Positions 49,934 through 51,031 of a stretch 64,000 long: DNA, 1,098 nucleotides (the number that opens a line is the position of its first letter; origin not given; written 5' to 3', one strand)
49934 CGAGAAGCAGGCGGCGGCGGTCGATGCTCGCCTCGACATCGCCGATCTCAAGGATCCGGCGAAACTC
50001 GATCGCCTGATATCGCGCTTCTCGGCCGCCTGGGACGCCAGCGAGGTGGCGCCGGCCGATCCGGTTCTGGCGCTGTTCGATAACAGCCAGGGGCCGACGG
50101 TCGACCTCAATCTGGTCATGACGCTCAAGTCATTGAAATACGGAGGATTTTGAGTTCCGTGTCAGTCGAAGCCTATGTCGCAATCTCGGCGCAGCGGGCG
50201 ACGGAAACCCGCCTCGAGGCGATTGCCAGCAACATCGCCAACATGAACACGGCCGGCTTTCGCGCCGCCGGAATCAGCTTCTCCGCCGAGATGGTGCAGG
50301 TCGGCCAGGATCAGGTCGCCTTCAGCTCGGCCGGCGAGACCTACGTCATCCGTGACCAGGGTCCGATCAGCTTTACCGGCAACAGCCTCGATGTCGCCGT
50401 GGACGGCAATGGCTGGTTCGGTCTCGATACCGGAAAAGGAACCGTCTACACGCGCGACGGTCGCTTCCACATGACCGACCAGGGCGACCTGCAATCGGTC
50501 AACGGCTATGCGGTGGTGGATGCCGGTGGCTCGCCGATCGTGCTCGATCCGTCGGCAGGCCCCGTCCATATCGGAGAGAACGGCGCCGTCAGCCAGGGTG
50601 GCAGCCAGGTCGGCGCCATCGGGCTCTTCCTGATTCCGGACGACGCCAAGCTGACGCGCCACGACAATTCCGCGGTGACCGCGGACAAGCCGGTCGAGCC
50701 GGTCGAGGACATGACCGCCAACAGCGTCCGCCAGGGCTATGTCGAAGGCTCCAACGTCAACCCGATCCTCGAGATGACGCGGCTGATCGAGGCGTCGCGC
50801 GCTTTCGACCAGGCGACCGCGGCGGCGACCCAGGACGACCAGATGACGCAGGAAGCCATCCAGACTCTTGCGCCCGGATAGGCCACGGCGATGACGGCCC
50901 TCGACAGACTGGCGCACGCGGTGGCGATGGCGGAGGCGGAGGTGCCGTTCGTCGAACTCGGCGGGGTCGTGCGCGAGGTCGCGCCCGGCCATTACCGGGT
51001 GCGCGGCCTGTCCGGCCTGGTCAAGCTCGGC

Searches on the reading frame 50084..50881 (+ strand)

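Call 29: search_protein_families(library=pfam, proteins=[window:50084-50881:+], max_evalue=0.001)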
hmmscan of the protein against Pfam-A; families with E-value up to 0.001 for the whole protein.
window:50084-50881:+ (265 aa): 3 families
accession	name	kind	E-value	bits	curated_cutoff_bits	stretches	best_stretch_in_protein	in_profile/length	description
PF06429.18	Flg_bbr_C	-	1e-14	54.2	23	1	216-260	1-45/46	Flagellar basal body rod FlgEFG protein C-terminal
PF22692.1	LlgE_F_G_D1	-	2.1e-12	47.5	27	1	105-170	1-63/64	Flagellar hook protein FlgE/F/G D1 domain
PF00460.25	Flg_bb_rod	-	3.6e-10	40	20.7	1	31-60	2-31/31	Flagella basal body rod protein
